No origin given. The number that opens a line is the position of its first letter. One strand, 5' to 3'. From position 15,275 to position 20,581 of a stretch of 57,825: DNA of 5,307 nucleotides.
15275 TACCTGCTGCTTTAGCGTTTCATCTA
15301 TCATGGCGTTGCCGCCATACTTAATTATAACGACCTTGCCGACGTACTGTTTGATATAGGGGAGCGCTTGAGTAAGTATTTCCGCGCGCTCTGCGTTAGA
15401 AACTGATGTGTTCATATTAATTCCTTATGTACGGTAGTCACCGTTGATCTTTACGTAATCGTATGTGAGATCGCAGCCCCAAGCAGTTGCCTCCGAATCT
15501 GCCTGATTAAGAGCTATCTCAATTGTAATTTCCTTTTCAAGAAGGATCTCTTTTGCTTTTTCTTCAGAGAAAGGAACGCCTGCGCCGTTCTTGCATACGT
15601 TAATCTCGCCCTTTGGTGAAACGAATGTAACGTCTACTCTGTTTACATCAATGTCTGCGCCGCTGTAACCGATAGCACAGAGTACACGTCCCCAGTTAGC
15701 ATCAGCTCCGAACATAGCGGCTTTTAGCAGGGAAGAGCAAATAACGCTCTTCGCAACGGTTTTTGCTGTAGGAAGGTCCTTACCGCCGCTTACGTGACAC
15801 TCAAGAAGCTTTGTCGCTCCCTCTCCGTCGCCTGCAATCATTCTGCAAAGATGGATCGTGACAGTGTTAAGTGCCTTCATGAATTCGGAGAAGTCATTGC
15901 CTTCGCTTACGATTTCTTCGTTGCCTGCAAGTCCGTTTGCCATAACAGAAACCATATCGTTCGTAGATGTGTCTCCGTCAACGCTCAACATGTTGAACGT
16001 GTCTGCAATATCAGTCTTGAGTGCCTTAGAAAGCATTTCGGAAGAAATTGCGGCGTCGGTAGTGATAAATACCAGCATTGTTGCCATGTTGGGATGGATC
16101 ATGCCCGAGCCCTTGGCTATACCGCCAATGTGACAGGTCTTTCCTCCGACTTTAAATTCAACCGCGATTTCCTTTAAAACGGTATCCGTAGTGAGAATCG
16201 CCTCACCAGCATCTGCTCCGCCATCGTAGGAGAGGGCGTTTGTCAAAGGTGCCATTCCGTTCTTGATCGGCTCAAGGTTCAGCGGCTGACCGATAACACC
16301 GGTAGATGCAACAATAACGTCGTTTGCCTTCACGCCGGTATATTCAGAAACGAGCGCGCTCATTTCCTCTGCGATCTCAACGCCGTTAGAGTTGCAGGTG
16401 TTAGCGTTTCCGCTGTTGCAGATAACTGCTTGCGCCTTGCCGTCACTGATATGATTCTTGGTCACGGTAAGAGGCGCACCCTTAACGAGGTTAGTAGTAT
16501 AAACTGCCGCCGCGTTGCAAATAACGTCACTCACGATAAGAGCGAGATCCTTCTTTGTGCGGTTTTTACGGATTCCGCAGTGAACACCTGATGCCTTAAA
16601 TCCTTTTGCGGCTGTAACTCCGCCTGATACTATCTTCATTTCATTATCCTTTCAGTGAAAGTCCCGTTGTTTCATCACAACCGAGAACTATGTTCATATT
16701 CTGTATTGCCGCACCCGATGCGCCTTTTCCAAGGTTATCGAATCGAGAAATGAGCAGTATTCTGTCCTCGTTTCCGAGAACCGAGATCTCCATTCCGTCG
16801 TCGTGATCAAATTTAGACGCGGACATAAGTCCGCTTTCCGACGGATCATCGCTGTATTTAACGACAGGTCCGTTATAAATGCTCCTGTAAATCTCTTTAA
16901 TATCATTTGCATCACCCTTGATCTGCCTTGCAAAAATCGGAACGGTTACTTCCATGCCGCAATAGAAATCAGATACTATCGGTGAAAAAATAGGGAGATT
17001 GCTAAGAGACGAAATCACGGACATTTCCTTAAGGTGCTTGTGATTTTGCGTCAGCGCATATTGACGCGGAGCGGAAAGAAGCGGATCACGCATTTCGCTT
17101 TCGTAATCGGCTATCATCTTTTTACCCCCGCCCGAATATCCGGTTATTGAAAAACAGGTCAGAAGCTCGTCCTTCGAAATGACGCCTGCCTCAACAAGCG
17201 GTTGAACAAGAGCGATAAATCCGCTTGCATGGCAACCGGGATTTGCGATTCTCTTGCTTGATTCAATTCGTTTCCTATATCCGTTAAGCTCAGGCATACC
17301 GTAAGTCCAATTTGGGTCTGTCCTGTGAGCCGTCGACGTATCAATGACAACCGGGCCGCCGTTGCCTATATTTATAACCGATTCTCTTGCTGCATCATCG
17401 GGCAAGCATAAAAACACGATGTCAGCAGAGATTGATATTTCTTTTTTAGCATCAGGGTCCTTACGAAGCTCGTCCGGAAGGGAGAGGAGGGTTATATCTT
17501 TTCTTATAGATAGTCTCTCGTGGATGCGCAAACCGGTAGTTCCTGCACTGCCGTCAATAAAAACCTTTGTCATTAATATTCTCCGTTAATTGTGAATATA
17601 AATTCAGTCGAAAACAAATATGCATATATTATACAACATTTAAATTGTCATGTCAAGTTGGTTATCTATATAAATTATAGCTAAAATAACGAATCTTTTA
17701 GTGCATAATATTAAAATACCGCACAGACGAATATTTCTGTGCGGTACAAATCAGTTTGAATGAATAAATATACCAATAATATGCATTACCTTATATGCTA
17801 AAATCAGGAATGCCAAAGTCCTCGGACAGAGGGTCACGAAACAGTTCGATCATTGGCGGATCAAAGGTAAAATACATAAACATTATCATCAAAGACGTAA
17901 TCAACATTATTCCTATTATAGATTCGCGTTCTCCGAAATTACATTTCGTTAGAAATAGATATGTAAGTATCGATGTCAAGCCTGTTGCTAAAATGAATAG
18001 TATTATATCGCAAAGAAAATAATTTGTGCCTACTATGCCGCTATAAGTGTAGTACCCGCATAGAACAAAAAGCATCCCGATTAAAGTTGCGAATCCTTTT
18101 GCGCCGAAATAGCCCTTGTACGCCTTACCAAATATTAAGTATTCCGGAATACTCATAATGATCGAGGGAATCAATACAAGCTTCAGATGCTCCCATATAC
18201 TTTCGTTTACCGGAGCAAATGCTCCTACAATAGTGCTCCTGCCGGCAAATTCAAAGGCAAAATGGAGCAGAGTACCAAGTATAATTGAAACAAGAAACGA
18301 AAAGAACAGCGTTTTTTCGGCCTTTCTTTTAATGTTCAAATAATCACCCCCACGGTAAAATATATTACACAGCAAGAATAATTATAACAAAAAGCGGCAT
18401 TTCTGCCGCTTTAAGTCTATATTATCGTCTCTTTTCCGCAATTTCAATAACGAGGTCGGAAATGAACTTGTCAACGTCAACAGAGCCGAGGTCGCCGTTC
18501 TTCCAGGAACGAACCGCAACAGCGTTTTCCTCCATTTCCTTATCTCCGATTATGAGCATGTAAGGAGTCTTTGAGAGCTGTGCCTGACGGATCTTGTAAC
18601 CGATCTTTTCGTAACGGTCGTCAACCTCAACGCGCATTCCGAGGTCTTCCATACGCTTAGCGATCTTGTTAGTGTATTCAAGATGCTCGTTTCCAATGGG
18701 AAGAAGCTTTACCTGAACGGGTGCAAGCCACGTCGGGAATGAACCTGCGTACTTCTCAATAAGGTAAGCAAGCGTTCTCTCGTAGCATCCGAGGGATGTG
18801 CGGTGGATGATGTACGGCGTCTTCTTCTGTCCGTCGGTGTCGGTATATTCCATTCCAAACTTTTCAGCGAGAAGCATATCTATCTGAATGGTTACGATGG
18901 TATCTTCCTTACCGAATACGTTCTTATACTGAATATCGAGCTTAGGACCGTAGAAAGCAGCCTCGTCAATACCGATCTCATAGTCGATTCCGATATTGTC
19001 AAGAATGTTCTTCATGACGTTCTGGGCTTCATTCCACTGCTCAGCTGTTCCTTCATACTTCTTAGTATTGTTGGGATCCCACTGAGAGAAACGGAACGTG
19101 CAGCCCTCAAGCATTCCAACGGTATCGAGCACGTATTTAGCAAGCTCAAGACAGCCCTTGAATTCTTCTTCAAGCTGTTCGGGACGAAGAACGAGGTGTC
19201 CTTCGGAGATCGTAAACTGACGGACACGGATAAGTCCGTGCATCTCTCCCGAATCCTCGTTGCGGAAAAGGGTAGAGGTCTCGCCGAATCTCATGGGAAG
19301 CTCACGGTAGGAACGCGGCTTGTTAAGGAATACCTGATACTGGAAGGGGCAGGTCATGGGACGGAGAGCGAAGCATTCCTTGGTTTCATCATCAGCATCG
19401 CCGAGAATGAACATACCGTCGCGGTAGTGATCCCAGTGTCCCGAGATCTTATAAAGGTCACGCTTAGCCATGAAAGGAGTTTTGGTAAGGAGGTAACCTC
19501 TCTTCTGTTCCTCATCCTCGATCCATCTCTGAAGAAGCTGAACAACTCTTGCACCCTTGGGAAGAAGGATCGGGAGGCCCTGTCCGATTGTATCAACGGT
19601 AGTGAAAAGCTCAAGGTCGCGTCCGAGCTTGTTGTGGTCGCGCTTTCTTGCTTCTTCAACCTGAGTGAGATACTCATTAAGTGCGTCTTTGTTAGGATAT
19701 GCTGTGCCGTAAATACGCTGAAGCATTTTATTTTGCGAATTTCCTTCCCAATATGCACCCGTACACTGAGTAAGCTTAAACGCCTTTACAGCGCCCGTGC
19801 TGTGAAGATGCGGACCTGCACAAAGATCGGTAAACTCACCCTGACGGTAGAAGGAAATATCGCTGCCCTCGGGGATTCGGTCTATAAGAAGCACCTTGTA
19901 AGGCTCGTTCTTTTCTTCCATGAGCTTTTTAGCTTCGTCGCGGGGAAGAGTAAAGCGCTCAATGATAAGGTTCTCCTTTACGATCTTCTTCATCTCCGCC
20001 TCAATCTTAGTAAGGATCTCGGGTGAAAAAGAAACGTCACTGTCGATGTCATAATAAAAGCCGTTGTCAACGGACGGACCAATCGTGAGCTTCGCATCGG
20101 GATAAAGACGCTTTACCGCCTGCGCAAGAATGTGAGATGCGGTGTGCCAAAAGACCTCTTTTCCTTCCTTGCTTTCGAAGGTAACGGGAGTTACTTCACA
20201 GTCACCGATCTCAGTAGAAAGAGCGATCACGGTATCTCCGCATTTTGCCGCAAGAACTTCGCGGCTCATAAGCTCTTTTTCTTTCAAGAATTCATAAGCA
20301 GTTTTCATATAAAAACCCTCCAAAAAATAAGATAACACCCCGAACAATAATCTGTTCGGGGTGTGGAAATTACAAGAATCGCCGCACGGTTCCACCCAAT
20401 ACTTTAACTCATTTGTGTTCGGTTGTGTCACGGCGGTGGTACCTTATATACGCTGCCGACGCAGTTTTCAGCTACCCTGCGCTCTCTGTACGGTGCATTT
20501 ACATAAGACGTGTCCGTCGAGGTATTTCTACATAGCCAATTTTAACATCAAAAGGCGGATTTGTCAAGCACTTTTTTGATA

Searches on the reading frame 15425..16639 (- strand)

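Call 54: search_protein_families(library=pfam, proteins=[window:15425-16639:-], max_evalue=0.0001)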
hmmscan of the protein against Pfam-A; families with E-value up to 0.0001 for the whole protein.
window:15425-16639:- (404 aa): 1 family
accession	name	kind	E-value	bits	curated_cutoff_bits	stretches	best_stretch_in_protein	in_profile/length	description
PF01960.23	ArgJ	-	2.8e-147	490.8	32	1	15-404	1-377/377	ArgJ family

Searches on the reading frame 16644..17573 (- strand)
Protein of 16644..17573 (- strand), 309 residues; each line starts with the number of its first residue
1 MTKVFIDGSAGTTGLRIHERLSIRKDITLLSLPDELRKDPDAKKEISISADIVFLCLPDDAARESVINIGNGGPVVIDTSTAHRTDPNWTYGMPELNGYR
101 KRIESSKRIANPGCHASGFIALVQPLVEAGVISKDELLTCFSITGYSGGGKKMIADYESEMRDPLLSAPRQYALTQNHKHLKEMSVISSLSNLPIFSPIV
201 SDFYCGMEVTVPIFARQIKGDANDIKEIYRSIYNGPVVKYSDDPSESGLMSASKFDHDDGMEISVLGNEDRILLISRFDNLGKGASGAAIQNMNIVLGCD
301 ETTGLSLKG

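Call 54: search_protein_families(library=pfam, proteins=[window:16644-17573:-], max_evalue=0.0001)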
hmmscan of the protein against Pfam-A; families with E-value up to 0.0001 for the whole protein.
window:16644-17573:- (309 aa): 2 families
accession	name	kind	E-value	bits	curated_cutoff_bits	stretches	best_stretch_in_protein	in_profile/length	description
PF22698.1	Semialdhyde_dhC_1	-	7.9e-19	68.5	27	1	114-280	1-165/165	Semialdehyde dehydrogenase, dimerisation domain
PF01118.30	Semialdhyde_dh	-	4.8e-11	43.5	26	1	39-100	57-115/121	Semialdehyde dehydrogenase, NAD binding domain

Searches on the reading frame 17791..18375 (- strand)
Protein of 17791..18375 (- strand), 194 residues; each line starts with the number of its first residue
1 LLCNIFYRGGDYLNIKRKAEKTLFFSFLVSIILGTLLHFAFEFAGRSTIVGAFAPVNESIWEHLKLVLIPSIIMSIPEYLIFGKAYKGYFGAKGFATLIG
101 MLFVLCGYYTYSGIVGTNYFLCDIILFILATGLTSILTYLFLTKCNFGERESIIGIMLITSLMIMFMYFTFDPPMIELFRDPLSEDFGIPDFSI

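Call 54: search_protein_families(library=pfam, proteins=[window:17791-18375:-], max_evalue=0.0001)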
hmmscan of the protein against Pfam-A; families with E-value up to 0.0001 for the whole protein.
window:17791-18375:- (194 aa): 1 family
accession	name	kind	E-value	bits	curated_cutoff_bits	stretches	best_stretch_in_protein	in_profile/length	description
PF20122.4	DUF6512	-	7.9e-31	107.9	26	1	16-189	6-181/181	Family of unknown function (DUF6512)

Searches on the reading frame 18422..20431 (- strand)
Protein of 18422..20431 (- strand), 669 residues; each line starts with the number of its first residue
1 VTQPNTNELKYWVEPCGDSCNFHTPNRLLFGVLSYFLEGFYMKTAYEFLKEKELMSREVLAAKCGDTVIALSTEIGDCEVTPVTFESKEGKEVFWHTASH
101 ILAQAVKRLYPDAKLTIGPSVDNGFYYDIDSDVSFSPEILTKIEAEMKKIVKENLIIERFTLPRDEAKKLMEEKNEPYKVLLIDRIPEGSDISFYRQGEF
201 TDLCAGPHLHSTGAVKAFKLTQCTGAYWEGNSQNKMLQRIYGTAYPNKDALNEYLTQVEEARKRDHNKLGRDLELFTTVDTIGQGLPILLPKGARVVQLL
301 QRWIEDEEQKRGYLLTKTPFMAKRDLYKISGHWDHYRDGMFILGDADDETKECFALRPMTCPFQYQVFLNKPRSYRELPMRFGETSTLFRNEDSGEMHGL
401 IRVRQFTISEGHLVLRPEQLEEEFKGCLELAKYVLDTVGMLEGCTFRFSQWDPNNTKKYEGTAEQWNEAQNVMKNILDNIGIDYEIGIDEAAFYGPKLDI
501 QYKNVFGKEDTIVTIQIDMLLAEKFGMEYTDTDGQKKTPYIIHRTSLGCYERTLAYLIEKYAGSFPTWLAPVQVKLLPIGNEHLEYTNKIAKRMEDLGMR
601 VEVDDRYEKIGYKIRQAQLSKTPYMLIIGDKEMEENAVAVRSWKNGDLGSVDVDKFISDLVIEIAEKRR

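Call 54: search_protein_families(library=pfam, proteins=[window:18422-20431:-], max_evalue=0.0001)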
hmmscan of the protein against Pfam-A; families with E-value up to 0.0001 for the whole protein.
window:18422-20431:- (669 aa): 3 families
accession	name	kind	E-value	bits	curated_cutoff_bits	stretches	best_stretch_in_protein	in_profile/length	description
PF00587.30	tRNA-synt_2b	-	1.5e-36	126.6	29.3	1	347-561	4-179/179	tRNA synthetase class II core domain (G, H, P, S and T)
PF03129.25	HGTP_anticodon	-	4.3e-23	81.7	21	1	573-658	1-89/94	Anticodon binding domain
PF07973.19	tRNA_SAD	-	1.3e-15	57.5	24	1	192-241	1-44/44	Threonyl and Alanyl tRNA synthetase second additional domain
